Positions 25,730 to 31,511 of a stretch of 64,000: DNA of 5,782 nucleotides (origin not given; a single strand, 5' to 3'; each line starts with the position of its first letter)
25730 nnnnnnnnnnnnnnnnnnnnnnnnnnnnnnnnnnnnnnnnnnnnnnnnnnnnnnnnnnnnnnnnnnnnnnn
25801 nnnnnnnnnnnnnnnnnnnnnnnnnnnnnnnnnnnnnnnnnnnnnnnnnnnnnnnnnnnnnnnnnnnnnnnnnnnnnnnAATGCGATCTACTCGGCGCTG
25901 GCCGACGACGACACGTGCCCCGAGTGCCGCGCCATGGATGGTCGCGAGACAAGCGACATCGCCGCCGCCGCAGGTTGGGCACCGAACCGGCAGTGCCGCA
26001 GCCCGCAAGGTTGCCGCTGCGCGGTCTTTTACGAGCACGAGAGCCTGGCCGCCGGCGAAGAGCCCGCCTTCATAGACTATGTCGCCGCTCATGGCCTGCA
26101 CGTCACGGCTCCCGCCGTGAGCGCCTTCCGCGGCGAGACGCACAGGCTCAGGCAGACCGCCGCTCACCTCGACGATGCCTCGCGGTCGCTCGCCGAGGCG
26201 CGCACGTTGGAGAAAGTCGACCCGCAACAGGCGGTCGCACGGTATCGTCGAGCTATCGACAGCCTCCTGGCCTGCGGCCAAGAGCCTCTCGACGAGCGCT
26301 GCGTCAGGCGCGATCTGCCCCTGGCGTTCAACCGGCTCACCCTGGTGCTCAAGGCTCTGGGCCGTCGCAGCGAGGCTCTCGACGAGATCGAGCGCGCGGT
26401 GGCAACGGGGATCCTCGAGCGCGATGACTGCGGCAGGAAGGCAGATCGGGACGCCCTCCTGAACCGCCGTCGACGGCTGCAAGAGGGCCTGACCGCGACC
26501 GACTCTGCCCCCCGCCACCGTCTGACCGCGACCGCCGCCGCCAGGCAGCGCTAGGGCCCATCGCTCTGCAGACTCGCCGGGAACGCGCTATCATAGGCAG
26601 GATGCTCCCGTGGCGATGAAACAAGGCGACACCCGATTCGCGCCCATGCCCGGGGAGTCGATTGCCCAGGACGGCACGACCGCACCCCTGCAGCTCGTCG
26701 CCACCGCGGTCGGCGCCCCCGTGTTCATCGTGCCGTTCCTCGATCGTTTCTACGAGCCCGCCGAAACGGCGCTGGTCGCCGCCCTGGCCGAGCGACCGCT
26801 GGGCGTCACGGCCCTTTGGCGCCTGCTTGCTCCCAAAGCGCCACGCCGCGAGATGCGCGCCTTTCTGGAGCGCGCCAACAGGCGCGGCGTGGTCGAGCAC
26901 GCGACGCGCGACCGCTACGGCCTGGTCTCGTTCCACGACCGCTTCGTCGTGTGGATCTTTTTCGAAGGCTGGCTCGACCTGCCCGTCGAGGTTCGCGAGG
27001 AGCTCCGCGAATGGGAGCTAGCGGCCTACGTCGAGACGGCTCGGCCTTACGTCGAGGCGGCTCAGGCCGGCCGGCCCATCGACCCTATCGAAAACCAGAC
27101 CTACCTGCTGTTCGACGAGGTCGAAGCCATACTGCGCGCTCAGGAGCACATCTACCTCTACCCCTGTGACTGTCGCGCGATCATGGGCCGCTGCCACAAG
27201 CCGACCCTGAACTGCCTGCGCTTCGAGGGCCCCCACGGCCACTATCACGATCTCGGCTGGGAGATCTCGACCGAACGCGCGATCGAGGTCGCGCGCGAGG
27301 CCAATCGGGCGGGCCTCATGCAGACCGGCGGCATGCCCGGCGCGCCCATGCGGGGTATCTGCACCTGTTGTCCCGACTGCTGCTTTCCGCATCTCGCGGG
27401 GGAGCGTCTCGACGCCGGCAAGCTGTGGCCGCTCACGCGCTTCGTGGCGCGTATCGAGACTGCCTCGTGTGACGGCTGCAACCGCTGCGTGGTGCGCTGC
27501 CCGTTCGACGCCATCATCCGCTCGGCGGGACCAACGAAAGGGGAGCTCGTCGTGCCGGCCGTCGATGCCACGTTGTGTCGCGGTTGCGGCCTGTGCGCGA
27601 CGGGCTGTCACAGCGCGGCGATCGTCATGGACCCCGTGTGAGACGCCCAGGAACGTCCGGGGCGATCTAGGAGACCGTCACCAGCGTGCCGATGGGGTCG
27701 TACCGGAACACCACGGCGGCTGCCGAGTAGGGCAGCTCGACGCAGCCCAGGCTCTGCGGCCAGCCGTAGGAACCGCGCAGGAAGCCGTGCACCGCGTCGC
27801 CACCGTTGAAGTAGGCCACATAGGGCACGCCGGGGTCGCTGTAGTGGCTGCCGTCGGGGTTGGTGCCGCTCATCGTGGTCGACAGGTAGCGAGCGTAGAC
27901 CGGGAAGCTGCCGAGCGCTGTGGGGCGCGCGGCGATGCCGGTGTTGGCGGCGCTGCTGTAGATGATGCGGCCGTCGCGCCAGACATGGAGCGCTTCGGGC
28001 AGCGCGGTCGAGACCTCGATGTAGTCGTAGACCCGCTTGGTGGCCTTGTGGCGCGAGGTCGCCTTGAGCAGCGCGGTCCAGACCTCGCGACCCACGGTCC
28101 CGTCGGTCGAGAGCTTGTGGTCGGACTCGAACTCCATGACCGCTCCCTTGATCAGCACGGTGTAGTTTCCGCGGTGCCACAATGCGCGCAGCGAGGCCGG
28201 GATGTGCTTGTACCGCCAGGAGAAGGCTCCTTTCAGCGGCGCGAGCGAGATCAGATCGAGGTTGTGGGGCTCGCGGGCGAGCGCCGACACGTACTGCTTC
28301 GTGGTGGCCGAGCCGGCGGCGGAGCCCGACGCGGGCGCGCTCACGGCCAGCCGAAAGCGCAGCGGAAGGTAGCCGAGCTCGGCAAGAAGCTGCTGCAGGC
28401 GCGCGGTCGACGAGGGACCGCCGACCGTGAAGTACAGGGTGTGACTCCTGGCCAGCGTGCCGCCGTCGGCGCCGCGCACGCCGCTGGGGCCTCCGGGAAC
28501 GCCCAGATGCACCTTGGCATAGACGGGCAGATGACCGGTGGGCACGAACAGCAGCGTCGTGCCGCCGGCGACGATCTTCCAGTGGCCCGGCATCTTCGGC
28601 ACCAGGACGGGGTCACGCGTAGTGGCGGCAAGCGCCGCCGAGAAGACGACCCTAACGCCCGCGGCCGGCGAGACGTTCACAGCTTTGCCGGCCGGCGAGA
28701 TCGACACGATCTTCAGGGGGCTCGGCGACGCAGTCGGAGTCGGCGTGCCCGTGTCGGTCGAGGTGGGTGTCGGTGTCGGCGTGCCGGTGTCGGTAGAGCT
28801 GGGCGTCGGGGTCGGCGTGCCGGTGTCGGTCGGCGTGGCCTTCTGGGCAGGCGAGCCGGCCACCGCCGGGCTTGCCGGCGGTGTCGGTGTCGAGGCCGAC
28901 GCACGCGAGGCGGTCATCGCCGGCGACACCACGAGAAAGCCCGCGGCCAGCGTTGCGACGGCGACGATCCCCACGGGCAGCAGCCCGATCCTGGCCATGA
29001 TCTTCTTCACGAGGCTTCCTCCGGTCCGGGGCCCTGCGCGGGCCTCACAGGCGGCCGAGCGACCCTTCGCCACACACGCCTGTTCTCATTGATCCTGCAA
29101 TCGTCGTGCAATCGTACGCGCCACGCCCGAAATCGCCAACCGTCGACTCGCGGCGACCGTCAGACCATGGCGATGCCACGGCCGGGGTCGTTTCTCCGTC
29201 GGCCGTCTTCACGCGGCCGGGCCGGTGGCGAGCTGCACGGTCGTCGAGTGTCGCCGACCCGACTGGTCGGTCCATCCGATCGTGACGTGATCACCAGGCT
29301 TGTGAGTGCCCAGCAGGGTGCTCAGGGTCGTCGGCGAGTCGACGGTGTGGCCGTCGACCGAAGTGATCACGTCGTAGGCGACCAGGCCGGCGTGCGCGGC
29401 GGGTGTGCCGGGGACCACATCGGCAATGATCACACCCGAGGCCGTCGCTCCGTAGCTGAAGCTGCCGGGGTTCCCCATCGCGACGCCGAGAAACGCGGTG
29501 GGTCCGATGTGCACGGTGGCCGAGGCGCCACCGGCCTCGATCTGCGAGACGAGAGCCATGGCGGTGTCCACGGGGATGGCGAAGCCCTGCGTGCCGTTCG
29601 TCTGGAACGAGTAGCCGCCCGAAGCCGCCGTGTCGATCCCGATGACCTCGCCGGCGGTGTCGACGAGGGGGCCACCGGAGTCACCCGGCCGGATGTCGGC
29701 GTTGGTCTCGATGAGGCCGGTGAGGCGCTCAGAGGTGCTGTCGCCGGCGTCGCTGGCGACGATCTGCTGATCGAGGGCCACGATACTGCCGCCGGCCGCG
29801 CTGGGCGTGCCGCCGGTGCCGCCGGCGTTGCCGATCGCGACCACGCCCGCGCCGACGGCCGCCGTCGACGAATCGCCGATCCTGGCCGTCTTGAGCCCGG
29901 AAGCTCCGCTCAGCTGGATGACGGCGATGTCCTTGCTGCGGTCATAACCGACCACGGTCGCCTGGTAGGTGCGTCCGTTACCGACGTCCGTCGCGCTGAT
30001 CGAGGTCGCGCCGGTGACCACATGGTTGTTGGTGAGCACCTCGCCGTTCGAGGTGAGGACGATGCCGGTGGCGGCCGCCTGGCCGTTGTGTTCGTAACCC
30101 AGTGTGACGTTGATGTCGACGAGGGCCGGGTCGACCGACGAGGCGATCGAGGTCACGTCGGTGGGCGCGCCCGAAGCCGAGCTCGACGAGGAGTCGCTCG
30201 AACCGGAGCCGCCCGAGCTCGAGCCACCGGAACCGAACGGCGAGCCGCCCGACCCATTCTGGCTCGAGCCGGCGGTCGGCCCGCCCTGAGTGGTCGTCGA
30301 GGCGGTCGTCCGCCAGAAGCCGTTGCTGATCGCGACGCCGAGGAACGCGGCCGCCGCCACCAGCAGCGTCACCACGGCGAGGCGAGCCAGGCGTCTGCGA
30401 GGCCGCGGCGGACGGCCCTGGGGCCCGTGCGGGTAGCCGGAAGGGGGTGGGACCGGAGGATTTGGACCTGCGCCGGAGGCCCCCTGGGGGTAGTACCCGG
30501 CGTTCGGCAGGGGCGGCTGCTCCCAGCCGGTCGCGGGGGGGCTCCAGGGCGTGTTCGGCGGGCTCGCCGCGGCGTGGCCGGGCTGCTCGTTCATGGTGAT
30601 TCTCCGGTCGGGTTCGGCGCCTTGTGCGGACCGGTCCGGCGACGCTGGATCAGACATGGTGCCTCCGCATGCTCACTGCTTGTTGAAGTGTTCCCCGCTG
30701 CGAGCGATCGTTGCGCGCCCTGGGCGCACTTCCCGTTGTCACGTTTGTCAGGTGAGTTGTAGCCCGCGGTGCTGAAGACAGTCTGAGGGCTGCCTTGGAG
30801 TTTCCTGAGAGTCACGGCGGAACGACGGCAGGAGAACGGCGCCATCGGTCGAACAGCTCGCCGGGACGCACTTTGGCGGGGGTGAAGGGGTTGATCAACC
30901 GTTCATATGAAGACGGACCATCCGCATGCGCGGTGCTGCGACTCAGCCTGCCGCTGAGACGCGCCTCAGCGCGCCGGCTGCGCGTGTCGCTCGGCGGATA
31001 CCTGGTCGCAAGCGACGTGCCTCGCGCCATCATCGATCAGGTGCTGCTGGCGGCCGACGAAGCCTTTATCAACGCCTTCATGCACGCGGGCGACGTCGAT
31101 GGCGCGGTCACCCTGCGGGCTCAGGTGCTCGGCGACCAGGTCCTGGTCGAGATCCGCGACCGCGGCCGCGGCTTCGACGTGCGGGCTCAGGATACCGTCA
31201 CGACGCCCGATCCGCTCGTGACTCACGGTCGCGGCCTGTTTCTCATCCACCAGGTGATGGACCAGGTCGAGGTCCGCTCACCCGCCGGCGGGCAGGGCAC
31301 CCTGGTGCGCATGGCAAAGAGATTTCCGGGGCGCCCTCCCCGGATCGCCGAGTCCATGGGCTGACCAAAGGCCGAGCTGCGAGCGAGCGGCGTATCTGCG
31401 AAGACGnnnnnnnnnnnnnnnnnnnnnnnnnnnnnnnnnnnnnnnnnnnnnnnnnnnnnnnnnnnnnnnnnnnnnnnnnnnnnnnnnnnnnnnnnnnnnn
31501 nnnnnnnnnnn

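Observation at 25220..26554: Zinc-ribbon protein carrying a phage-MuF-like Cys motif outside any visible prophage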

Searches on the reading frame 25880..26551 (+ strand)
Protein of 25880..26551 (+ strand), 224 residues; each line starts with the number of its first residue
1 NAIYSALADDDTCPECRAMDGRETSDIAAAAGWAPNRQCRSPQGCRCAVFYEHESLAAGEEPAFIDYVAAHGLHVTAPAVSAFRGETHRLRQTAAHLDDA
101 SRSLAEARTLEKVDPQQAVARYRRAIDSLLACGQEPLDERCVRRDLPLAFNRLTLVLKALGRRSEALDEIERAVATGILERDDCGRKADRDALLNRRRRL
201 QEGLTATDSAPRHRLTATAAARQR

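Call 3: search_protein_families(library=pfam, proteins=[window:25880-26551:+], max_evalue=10)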
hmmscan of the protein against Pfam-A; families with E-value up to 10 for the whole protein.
window:25880-26551:+ (224 aa): 2 families
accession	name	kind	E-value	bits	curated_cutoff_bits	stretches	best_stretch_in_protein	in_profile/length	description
PF04233.19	Phage_Mu_F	-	0.023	15.9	29.6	1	3-49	68-111/112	Phage Mu protein F like protein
PF13428.12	TPR_14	-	2.6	9.4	23.5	1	153-176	7-30/44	Tetratricopeptide repeat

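Call 4: search_protein_families(library=phrogs, proteins=[window:25880-26551:+], max_evalue=10)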
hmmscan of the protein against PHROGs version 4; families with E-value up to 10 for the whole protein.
window:25880-26551:+ (224 aa): 0 families

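Call 5: search_protein_families(library=ncbifam, proteins=[window:25880-26551:+], max_evalue=10)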
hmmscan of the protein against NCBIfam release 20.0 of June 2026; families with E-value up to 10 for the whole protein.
window:25880-26551:+ (224 aa): 1 family
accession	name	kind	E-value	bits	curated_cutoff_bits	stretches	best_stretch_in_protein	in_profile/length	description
TIGR01641.1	phageSPP1_gp7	domain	0.11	12.9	39.65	1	4-24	63-83/109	minor capsid protein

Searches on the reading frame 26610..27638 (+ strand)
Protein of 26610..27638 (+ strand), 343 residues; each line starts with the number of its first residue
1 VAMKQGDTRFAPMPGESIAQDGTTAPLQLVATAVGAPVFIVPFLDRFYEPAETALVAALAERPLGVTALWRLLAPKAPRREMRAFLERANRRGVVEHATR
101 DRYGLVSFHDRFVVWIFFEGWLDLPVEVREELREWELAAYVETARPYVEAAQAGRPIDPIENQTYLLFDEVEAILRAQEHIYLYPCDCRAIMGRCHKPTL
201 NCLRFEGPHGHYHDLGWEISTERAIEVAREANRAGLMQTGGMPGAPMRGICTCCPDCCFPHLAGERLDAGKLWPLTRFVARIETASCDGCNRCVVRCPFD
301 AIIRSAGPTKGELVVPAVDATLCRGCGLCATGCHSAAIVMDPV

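Call 3: search_protein_families(library=pfam, proteins=[window:26610-27638:+], max_evalue=10)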
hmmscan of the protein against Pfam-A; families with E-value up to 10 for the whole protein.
window:26610-27638:+ (343 aa): 12 families
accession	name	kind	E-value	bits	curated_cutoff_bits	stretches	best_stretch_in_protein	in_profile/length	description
PF00037.32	Fer4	-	1.5e-07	31.4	21.1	2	282-302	3-23/24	4Fe-4S binding domain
PF12837.12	Fer4_6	-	2.4e-07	30.8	25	2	315-338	1-24/24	4Fe-4S binding domain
PF13187.11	Fer4_9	-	3.6e-06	27.4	27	1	287-338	2-52/52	4Fe-4S dicluster domain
PF12838.12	Fer4_7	-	5.8e-06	27.1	27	2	286-336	1-51/52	4Fe-4S dicluster domain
PF14697.11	Fer4_21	-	1.8e-05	25.2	35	1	280-338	1-57/59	4Fe-4S dicluster domain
PF12797.12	Fer4_2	-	7.2e-05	22.9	24.5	2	316-334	3-21/22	4Fe-4S binding domain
PF13237.11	Fer4_10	-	0.0075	16.6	25.5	2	281-333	3-52/53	4Fe-4S dicluster domain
PF25160.1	LdpA_Fe-S-bd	-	0.026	14.7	27.6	2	317-338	22-43/49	LdpA Fe-S cluster-binding domain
PF13484.11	Fer4_16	-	0.038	15.2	30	1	287-305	2-20/66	4Fe-4S double cluster binding domain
PF12798.12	Fer4_3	-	0.053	14.8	27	1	287-301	1-15/15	4Fe-4S binding domain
PF13459.11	Fer4_15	-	0.077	14.2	22.4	2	318-333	3-18/66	4Fe-4S single cluster domain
PF17179.9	Fer4_22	-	8.9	7.7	27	2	275-299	69-93/95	4Fe-4S dicluster domain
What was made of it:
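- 26610..27641 (+): Downstream co-directional 343-aa protein with a C-terminal 2x[4Fe-4S] ferredoxin domain, 56 bp after the target. It is a neighbour, not an established partner. Pfam Fer4 hits (call 3).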

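Call 5: search_protein_families(library=ncbifam, proteins=[window:26610-27638:+], max_evalue=10)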
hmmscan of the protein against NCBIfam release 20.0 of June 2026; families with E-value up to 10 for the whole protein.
window:26610-27638:+ (343 aa): 66 families (the best 25 are shown)
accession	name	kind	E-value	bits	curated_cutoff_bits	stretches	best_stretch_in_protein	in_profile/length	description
TIGR01944.1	rnfB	subfamily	8.7e-09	35.2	68.7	1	276-342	104-164/190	RnfABCDGE type electron transport complex subunit B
NF003475.0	PRK05113.1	equivalog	4.4e-08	33.2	203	1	277-343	105-165/190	electron transport complex subunit RsxB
TIGR02179.1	PorD_KorD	subfamily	1.1e-07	31.9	60.05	2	282-340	22-74/78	2-oxoacid:acceptor oxidoreductase, delta subunit, pyruvate/2-ketoisovalerate family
NF005415.0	PRK06991.1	equivalog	1.6e-07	31.3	281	1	274-343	74-137/284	electron transport complex subunit RsxB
NF041778.1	hetero_SS_HdrA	equivalog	6.4e-07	27.6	1400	1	275-340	577-635/771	ferredoxin:CoB-CoM heterodisulfide reductase subunit HdrA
NF041891.1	hdrA_Methbact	equivalog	1e-06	27.3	1300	1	277-340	564-620/762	ferredoxin:CoB-CoM heterodisulfide reductase subunit HdrA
NF040770.1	hetero_SS_HdrA2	exception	1.2e-06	26.9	1100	1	276-341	568-626/777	CoB-CoM heterodisulfide reductase HdrA2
NF045790.1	OxalOxreddelta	equivalog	3.9e-06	26.2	230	1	273-342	250-310/316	oxalate oxidoreductase subunit delta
NF006446.0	PRK08764.1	equivalog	5e-06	26.5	220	1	278-342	79-137/139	Rnf electron transport complex subunit RnfB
NF009410.0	PRK12771.1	subfamily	2.7e-05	23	516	1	286-341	513-563/566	NAD(P)-binding protein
NF040684.1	PorD_Arch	equivalog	3.6e-05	23.7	120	1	283-340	30-81/85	pyruvate synthase subunit PorD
NF007203.0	PRK09624.1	equivalog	4.1e-05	23.8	171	1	278-340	44-100/105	pyuvate ferredoxin oxidoreductase subunit delta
NF006183.0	PRK08318.1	equivalog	0.00031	19.6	335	1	276-339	333-396/422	NAD-dependent dihydropyrimidine dehydrogenase subunit PreA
NF042909.1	FMH_DH_FwdF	exception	0.00045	19.4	375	1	256-341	70-158/336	tungsten-dependent formylmethanofuran dehydrogenase subunit FwdF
NF007202.0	PRK09623.1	equivalog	0.00052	20.3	166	1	277-340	43-100/105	3-methyl-2-oxobutanoate dehydrogenase subunit delta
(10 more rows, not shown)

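Call 60: search_protein_families(library=padloc, proteins=[window:26610-27638:+], max_evalue=0.01)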
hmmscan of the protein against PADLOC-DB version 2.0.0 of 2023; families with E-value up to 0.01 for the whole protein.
window:26610-27638:+ (343 aa): 0 families

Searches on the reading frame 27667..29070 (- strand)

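Call 25: search_protein_families(library=pfam, proteins=[window:27667-29070:-], max_evalue=0.001)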
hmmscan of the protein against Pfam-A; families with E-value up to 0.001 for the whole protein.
window:27667-29070:- (467 aa): 3 families
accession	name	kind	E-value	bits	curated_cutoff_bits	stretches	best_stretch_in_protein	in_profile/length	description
PF03734.19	YkuD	-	1.3e-08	36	23.4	1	349-466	2-146/146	L,D-transpeptidase catalytic domain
PF01471.23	PG_binding_1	-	1.5e-05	25.5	23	0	301-334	24-57/57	Putative peptidoglycan binding domain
PF13205.12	Big_5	-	0.00011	23.3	23.6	1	117-215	3-104/105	Bacterial Ig-like domain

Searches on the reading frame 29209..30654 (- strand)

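Call 25: search_protein_families(library=pfam, proteins=[window:29209-30654:-], max_evalue=0.001)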
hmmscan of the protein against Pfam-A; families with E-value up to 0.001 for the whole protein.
window:29209-30654:- (481 aa): 5 families
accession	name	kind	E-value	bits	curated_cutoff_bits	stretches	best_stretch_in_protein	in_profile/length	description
PF13365.12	Trypsin_2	-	2.1e-26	93.8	27.6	1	195-340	1-144/144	Trypsin-like peptidase domain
PF00089.32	Trypsin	-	7.4e-16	59.1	20.6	1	183-366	16-217/220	Trypsin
PF13180.12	PDZ_2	-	1.7e-13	51.1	27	1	389-460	3-66/80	PDZ domain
PF17820.7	PDZ_6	-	6.2e-09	35.9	27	1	409-449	1-41/54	PDZ domain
PF00595.29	PDZ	-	1.8e-06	28.6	23.2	1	389-458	12-77/81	PDZ domain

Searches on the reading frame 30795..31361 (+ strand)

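Call 25: search_protein_families(library=pfam, proteins=[window:30795-31361:+], max_evalue=0.001)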
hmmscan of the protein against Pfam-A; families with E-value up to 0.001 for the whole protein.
window:30795-31361:+ (189 aa): 2 families
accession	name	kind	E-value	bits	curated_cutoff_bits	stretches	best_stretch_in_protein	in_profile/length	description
PF13581.12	HATPase_c_2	-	9.1e-23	81.1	27.4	1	53-175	2-127/127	Histidine kinase-like ATPase domain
PF02518.31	HATPase_c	-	5.7e-07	30.4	26.4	1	83-173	6-105/111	Histidine kinase-, DNA gyrase B-, and HSP90-like ATPase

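Call 60: search_protein_families(library=padloc, proteins=[window:30795-31361:+], max_evalue=0.01)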
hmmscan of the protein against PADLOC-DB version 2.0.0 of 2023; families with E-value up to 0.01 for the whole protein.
window:30795-31361:+ (189 aa): 0 families
